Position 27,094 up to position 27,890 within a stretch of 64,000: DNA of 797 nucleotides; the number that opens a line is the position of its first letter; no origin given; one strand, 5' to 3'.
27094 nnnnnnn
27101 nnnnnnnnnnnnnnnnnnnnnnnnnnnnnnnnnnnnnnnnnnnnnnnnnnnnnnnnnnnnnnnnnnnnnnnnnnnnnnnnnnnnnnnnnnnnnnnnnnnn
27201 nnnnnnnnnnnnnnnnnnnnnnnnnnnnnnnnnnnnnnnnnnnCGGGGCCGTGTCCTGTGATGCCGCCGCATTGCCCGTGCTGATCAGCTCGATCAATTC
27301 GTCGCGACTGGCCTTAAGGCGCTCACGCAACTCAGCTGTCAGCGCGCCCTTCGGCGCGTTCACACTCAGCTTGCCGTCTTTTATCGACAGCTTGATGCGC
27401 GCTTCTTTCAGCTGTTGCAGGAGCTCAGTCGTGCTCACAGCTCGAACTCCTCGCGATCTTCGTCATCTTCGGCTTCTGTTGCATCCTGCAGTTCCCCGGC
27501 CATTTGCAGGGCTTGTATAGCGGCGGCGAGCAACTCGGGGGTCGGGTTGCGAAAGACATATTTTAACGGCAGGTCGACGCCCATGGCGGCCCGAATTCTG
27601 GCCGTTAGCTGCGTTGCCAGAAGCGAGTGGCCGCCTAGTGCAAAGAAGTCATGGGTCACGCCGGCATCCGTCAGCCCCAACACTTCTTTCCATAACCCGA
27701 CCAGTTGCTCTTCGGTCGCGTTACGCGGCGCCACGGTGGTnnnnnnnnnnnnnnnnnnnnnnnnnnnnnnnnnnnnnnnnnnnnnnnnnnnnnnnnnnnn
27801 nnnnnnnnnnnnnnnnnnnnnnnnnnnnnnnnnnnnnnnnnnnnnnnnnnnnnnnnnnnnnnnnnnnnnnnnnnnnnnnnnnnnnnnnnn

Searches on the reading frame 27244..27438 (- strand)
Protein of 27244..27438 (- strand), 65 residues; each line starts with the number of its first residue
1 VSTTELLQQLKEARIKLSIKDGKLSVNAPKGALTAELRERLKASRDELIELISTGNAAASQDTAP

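Call 24: search_solved_structures(query=window:27244-27438:-, max_evalue=10, show_alignments=5)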
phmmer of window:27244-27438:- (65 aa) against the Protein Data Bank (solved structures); distinct sequences matched with E-value up to 10: 8.
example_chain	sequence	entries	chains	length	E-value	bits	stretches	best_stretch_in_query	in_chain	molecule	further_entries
6cgo_A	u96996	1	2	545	3.4e-05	27.5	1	4-54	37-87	Condensation domain protein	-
8aqq_A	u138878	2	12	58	0.00026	24.7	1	1-52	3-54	AerJ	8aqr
2jug_A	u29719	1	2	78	0.0034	21.3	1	6-53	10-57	TubC protein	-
5hx2_D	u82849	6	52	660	0.22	15.7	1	12-59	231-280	Baseplate wedge protein gp6 | gp6, baseplate wedge protein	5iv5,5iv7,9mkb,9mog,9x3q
5t7z_A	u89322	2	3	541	0.42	14.8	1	2-52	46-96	EpoB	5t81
6ewt_A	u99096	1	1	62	0.51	14.5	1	8-53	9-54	NRPS Kj12B-NDD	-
6dzi_G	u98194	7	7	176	1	13.6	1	15-48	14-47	50S ribosomal protein L6 | Large ribosomal subunit protein uL6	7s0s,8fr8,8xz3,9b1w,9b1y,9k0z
5o60_G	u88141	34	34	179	1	13.6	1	15-48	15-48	50S ribosomal protein L6 | Large ribosomal subunit protein uL6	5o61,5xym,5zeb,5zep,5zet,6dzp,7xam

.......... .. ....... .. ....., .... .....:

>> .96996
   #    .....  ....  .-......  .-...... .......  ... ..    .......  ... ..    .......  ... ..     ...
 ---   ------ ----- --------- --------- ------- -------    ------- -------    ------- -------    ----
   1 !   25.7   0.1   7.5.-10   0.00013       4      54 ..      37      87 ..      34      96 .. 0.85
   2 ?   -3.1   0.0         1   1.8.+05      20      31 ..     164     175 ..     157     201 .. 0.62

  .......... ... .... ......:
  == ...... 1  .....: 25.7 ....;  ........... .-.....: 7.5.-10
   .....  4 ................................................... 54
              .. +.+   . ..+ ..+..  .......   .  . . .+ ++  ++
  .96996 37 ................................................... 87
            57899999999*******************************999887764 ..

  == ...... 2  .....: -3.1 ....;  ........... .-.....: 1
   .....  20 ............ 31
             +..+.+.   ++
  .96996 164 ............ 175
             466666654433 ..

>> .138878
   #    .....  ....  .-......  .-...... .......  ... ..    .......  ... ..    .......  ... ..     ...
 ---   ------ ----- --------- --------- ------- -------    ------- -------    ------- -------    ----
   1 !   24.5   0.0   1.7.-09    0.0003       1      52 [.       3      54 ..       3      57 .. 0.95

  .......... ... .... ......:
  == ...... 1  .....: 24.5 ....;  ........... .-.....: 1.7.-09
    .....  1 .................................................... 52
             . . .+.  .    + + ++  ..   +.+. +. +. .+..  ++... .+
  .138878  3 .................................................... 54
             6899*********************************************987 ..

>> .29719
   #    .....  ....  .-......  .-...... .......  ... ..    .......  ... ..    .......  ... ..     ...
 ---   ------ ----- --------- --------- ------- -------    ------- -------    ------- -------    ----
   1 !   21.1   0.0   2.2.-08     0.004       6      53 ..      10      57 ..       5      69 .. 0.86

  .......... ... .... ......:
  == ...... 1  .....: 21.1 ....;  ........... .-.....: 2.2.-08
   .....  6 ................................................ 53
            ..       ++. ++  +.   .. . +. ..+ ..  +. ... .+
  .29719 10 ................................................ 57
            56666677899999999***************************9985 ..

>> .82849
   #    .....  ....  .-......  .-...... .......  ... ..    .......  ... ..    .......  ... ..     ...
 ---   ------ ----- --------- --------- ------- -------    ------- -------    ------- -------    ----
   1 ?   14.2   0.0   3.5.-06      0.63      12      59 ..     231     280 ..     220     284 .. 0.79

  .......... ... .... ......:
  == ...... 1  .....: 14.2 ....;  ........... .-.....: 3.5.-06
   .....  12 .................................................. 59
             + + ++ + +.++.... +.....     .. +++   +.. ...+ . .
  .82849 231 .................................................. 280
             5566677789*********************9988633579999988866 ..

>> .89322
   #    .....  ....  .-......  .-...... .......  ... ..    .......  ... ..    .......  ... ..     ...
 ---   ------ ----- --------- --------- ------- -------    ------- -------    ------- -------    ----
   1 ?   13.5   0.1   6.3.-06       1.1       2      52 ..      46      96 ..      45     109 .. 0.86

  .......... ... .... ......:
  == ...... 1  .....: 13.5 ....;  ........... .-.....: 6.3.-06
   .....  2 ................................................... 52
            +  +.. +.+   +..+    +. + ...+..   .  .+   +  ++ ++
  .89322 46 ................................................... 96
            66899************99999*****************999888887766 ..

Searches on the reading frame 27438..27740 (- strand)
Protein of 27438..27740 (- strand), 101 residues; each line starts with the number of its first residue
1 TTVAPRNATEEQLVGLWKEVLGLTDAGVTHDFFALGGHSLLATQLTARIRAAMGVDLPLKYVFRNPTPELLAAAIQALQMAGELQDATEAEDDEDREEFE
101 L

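Call 58: search_protein_families(library=pfam, proteins=[window:27438-27740:-], max_evalue=0.01)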
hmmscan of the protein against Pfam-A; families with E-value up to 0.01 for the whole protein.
window:27438-27740:- (101 aa): 1 family
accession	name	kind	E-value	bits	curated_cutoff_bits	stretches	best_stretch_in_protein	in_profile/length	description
PF00550.31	PP-binding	-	3.4e-16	59.7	20.8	1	11-75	1-67/67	Phosphopantetheine attachment site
